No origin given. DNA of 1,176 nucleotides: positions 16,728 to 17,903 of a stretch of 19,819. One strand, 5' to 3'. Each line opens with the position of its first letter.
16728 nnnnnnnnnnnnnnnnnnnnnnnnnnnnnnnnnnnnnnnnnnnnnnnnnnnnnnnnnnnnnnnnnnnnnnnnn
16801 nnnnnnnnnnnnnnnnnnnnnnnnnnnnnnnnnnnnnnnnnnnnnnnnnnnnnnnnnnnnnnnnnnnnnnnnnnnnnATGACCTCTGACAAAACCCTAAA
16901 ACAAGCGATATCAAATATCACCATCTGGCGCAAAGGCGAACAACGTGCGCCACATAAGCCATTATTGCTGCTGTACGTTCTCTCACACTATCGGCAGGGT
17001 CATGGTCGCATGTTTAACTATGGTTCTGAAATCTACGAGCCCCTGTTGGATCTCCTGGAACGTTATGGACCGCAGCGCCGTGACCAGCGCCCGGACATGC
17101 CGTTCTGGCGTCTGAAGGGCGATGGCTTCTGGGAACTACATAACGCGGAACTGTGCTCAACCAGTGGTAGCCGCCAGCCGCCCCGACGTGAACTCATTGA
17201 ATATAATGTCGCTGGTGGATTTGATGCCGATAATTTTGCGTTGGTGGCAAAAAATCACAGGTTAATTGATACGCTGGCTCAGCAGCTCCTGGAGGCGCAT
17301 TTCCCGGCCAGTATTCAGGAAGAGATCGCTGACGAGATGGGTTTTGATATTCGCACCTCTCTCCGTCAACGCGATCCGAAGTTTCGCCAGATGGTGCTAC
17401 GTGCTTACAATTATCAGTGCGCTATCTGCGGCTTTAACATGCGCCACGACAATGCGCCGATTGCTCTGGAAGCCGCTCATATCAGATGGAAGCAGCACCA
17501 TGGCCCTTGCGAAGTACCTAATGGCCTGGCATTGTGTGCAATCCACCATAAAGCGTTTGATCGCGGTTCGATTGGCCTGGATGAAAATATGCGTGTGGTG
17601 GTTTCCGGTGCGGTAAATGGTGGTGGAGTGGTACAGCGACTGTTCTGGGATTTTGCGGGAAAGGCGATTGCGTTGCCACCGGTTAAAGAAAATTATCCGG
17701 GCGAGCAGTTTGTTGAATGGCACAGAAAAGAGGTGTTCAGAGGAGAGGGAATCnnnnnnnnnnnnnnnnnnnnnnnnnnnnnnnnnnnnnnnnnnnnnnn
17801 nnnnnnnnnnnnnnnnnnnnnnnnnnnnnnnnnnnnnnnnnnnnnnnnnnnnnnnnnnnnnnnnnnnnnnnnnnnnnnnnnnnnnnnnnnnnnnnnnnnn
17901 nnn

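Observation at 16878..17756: Reader-domain plus HNH nuclease as first cargo gene of the leuX island: candidate single-gene defence system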

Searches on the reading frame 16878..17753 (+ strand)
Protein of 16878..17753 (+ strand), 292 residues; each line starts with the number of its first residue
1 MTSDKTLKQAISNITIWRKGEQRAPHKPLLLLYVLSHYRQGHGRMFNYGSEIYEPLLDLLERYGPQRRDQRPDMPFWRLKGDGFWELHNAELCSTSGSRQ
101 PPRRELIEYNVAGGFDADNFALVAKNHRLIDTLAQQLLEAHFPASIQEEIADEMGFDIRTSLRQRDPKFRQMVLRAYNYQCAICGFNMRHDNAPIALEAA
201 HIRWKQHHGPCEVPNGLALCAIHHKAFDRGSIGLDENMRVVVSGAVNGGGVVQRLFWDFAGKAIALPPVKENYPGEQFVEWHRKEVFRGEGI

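Call 5: search_protein_families(proteins=[window:16878-17753:+], library=ncbifam, max_evalue=0.01)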
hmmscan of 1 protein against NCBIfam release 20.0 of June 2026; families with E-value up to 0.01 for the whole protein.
window:16878-17753:+ (292 aa): 2 families
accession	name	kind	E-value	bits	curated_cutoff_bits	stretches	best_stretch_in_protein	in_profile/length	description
NF045808.1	PT-DNA_restrict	exception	1.1e-133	444.8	180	1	6-288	2-284/284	phosphorothioated DNA-binding restriction endonuclease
NF040563.1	guided_IscB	equivalog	0.00039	19.6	175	1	167-231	181-239/314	RNA-guided endonuclease IscB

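Call 7: search_solved_structures(query=window:16878-17753:+, max_evalue=1, show_alignments=3)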
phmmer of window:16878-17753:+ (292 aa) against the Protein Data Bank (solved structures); distinct sequences matched with E-value up to 1: 9.
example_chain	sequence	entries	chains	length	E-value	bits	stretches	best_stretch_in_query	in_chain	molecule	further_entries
5zmo_A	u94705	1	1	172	3e-06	30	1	4-142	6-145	Uncharacterized protein McrA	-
5zmn_A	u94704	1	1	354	1.4e-05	27.7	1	4-142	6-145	Uncharacterized protein McrA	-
6ghs_A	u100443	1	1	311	1.6e-05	27.6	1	174-248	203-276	TagI restriction endonuclease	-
5zmm_A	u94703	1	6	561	2.3e-05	27.1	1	4-142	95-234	Uncharacterized protein McrA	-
7cc9_A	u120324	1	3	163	0.00045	22.8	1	25-142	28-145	HNHc domain-containing protein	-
7ccj_A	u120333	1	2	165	0.00047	22.8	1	25-142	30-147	HNHc domain-containing protein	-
7ccd_A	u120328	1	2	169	0.00049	22.7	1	25-142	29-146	HNHc domain-containing protein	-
2md0_A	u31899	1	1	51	0.3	13.6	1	145-186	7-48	AcK1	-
6dri_A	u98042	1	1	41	0.85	12.1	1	148-186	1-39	Acan1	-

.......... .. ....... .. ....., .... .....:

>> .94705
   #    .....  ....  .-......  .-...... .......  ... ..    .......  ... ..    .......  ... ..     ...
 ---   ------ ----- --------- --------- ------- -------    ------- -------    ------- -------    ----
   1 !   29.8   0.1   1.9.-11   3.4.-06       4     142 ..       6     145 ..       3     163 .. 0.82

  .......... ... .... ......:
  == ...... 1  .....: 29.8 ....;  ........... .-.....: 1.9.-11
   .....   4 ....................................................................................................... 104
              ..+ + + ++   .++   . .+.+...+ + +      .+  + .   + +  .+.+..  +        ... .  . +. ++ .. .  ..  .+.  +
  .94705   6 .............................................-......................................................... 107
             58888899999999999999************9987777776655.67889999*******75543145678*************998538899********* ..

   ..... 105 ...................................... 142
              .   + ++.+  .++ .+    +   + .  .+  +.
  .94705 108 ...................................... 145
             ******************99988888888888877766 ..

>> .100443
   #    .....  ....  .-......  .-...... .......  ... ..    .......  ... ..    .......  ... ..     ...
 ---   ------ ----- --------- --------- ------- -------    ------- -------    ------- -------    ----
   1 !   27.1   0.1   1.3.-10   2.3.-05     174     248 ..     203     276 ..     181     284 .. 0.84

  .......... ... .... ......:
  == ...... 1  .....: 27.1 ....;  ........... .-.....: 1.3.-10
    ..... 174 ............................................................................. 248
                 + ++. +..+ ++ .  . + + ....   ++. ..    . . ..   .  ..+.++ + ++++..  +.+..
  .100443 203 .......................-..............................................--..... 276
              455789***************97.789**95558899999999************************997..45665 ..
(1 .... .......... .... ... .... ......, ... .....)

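Call 8: search_protein_families(proteins=[window:16878-17753:+], library=padloc, max_evalue=0.01)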
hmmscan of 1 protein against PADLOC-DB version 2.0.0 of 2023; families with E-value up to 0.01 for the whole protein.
window:16878-17753:+ (292 aa): 3 families
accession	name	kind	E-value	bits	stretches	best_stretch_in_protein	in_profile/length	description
PDLC04132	HNH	-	8.5e-25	85.4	1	122-289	113-274/286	-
PDLC03546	HNH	-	2.2e-14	51.1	1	157-288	150-278/282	Type II restriction enzyme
PDLC03662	mREase_IV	-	1e-05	22.3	1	4-142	94-233/560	Type IV methyl-directed restriction enzyme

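Call 9: profile_search(protein=window:16878-17753:+)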
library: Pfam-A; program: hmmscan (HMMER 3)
A. the first sequence (292 residues): domains with independent E <= 10: 1; with E <= 0.001: 1
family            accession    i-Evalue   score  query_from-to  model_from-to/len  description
HNH_2             PF13391.12    1.1e-09    38.5     181-235         1-66/66  HNH endonuclease

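Call 17: list_cluster_members(proteins=[window:16878-17753:+])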
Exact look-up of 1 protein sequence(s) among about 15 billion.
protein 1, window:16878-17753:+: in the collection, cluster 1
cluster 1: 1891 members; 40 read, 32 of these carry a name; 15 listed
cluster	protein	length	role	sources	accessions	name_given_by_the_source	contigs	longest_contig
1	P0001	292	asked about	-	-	HNH endonuclease [Escherichia coli] | Phosphorothioated DNA-binding restriction endonuclease n=1 Tax=Escherichia coli TaxID=562 ... | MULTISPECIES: HNH endonuclease [Enterobacteriaceae]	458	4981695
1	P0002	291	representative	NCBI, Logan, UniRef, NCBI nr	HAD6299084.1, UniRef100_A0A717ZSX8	TPA_asm: HNH endonuclease [Salmonella enterica subsp. enterica serovar Typhi str. CT18] | HNH endonuclease n=1 Tax=Salmonella enterica subsp. enterica serovar Typhi str. CT18 ... | HNH endonuclease [Salmonella enterica subsp. enterica serovar Typhi str. CT18]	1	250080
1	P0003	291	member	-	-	HNH endonuclease [Salmonella enterica subsp. enterica serovar Heidelberg] | HNH endonuclease n=16 Tax=Salmonella enterica TaxID=28901 RepID=A0A5X8K1M9_SALDE | HNH endonuclease [Salmonella enterica]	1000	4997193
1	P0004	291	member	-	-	HNH endonuclease [Salmonella enterica] | HNH endonuclease n=7 Tax=Salmonella enterica TaxID=28901 RepID=A0A3Z7QKQ1_SALET | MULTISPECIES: HNH endonuclease [Salmonella]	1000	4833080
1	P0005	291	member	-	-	TPA: HNH endonuclease [Salmonella enterica subsp. enterica serovar Dublin] | HNH endonuclease n=1 Tax=Salmonella derby TaxID=28144 RepID=A0A6Y2CWA3_SALDE | HNH endonuclease [Salmonella enterica]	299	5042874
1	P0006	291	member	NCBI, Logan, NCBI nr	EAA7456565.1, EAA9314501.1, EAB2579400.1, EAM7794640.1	HNH endonuclease [Salmonella sp. NW1258] | HNH endonuclease [Salmonella enterica]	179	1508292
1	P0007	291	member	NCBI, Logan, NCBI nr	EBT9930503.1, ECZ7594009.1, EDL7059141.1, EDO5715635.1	HNH endonuclease [Salmonella enterica]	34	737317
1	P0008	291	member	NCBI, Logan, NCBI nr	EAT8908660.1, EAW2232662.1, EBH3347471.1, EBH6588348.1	HNH endonuclease [Salmonella enterica]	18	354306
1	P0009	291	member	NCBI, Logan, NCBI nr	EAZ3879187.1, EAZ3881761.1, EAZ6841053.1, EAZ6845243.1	HNH endonuclease [Salmonella enterica]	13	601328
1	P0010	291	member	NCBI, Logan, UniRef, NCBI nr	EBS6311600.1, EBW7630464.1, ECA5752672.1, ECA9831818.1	HNH endonuclease [Salmonella enterica subsp. enterica serovar Millesi] | phosphorothioated DNA-binding restriction endonuclease n=1 Tax=Salmonella enterica ...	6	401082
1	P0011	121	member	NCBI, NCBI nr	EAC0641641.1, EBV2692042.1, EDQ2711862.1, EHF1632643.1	HNH endonuclease, partial [Salmonella enterica subsp. enterica serovar Heidelberg] | HNH endonuclease [Salmonella enterica subsp. enterica serovar Monschaui]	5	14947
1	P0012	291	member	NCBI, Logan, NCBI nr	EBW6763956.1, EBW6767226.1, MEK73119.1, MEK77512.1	HNH endonuclease [Salmonella enterica subsp. enterica serovar Saintpaul]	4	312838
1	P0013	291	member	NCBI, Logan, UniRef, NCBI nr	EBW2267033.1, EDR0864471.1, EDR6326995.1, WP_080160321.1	HNH endonuclease [Salmonella enterica subsp. enterica serovar Hillingdon] | phosphorothioated DNA-binding restriction endonuclease n=1 Tax=Salmonella enterica ... | HNH endonuclease [Salmonella enterica]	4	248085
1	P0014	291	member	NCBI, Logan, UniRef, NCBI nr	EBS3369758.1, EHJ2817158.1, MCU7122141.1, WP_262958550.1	HNH endonuclease [Salmonella enterica] | phosphorothioated DNA-binding restriction endonuclease n=1 Tax=Salmonella enterica ...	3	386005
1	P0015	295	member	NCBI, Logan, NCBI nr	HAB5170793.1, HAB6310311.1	TPA_asm: HNH endonuclease [Salmonella enterica subsp. enterica] | HNH endonuclease [Salmonella enterica subsp. enterica]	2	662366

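Call 43: search_protein_representatives(protein=window:16878-17753:+)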
Query: 292 residues. Proteins with E-value up to 0.001 (for the whole library): 6795; up to 1e-10: 1971; up to 1e-30: 523. The best 150 are listed.
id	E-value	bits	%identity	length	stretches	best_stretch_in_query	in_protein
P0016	2.9e-113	394.6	58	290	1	5-288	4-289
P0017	8.5e-101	353.6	53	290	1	1-288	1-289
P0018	8.9e-82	291.2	70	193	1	1-184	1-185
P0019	1.2e-79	284.2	87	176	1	59-198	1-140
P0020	4.0e-75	269.3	45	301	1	6-291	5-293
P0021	6.2e-70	252.3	41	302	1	7-288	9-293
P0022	1.1e-69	251.5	43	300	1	5-288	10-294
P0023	1.4e-67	244.5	41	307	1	7-290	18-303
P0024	1.8e-67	244.2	45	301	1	10-290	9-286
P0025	1.5e-66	241.2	43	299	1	9-290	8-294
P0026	8.4e-66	238.7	45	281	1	17-290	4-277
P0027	1.8e-65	237.7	41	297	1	1-290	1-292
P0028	4.7e-65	236.3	60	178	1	104-280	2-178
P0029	1.5e-64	234.6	43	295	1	8-289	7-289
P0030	5.7e-64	232.7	42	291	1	5-288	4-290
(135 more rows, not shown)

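Call 46: search_solved_structures(query=A1, max_evalue=0.001)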
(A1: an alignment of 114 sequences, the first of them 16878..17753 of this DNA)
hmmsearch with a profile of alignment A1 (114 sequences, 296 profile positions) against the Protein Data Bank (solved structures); distinct sequences matched with E-value up to 0.001: 9.
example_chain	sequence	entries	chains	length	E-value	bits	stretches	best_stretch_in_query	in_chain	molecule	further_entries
5zmm_A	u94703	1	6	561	4.9e-24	88.2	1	5-141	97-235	Uncharacterized protein McrA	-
5zmo_A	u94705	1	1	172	1.6e-19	73.3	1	5-141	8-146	Uncharacterized protein McrA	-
5zmn_A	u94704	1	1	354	9.5e-19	70.8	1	5-141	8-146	Uncharacterized protein McrA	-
7ccd_A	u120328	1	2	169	3.1e-16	62.6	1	3-143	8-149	HNHc domain-containing protein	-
7ccj_A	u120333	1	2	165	3.5e-16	62.4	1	3-141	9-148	HNHc domain-containing protein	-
7cc9_A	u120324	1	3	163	3.5e-16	62.4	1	3-141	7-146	HNHc domain-containing protein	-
6ghs_A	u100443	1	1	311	5.1e-11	45.4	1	159-243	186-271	TagI restriction endonuclease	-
8h0l_A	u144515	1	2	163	1e-09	41.2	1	4-142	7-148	SBDHga1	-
6yex_A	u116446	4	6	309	1.2e-06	31.1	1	144-291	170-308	HNH endonuclease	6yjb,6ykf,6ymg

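Call 54: predict_structure(alignment_id=A1)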
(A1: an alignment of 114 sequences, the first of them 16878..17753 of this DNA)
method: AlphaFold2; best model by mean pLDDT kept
length: 292 residues; sequences in the alignment: 114
mean_pLDDT: 95.9   pTM: 0.91
mean pLDDT of the five models: 95.9, 95.9, 95.3, 94.9, 94.8
residues with pLDDT >= 90: 275; 70-90: 13; 50-70: 4; < 50: 0
segments of 3 or more residues with pLDDT < 50: none
pLDDT, mean of each block of 10 residues (from residue 1): 92 94 96 98 98 98 95 97 98 90 97 98 97 96 95 92 81 98 98 97 97 98 98 98 97 97 98 98 95 84
secondary structure, 60 per line:
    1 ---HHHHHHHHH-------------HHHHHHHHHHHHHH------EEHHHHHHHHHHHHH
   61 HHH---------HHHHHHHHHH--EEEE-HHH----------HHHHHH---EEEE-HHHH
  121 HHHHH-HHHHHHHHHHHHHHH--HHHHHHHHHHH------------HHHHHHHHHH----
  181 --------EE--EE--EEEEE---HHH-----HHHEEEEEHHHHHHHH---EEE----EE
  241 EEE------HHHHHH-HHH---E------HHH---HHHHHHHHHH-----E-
elements in order: H4-12 H26-39 H48-63 H73-82 E85-88 H103-108 E112-115 H117-125 H127-141 H144-154 H167-176 E197-201 E216-220 H221-228 E232-234 E239-243 H250-255 H276-285

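Call 56: fold_search(model_id=the predicted structure, library=pdb)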
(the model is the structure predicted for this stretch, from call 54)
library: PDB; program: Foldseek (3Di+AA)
matches with E <= 10: 117; with E <= 0.001: 16
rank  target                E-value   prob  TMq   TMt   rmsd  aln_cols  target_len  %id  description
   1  5zmo_A                2.4e-06  1.00  0.45  0.81   2.8       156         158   24  Sulfur binding domain of ScoMcrA complexed with phosphorothioated DNA (released 2018-09-26)
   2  5zmm_F                3.4e-06  1.00  0.43  0.28   3.2       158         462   22  Structure of the Type IV phosphorothioation-dependent restriction endonuclease ScoMcrA (released 2018-09-26)
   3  5zmm_C                3.8e-06  1.00  0.41  0.24   9.6       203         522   21  Structure of the Type IV phosphorothioation-dependent restriction endonuclease ScoMcrA (released 2018-09-26)
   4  5zmm_A                8.2e-06  1.00  0.43  0.24   3.2       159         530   23  Structure of the Type IV phosphorothioation-dependent restriction endonuclease ScoMcrA (released 2018-09-26)
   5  5zmm_B                8.7e-06  1.00  0.42  0.24   3.3       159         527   21  Structure of the Type IV phosphorothioation-dependent restriction endonuclease ScoMcrA (released 2018-09-26)
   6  6yex_B                1.2e-05  1.00  0.30  0.29  12.1       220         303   16  VcaM4I restriction endonuclease in the absence of DNA (released 2020-12-16)
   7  7ccd_A                1.2e-05  1.00  0.42  0.68   3.8       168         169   19  Sulfur binding domain of SprMcrA complexed with phosphorothioated DNA (released 2020-07-08)
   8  5zmn_A                1.6e-05  1.00  0.45  0.41   4.1       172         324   23  Sulfur binding domain and SRA domain of ScoMcrA complexed with phosphorothioated DNA (released 2018-09-26)
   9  7ccd_B                1.6e-05  1.00  0.41  0.68   3.9       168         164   18  Sulfur binding domain of SprMcrA complexed with phosphorothioated DNA (released 2020-07-08)
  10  7cc9_B                2.1e-05  1.00  0.43  0.73   3.7       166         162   19  Sulfur binding domain of SprMcrA complexed with phosphorothioated DNA (released 2020-07-08)
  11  7cc9_A                3.4e-05  1.00  0.43  0.73   3.7       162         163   19  Sulfur binding domain of SprMcrA complexed with phosphorothioated DNA (released 2020-07-08)
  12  6yex_A                4.2e-05  1.00  0.29  0.28  11.5       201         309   19  VcaM4I restriction endonuclease in the absence of DNA (released 2020-12-16)
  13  6ghs                  5.3e-05  1.00  0.30  0.31   6.3       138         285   24  Modification dependent TagI restriction endonuclease (released 2018-08-29)
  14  7ccj_A                6.2e-05  1.00  0.44  0.77   3.2       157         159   18  Sulfur binding domain of SprMcrA complexed with phosphorothioated DNA (released 2020-07-08)
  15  7ccj_B                6.6e-05  1.00  0.43  0.73   3.7       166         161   19  Sulfur binding domain of SprMcrA complexed with phosphorothioated DNA (released 2020-07-08)
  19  6ghc_A                9.8e-03  0.75  0.21  0.22  18.2       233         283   14  Modification dependent EcoKMcrA restriction endonuclease (released 2018-08-08)
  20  6ghc_B                1.1e-02  0.75  0.25  0.26  12.9       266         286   16  Modification dependent EcoKMcrA restriction endonuclease (released 2018-08-08)
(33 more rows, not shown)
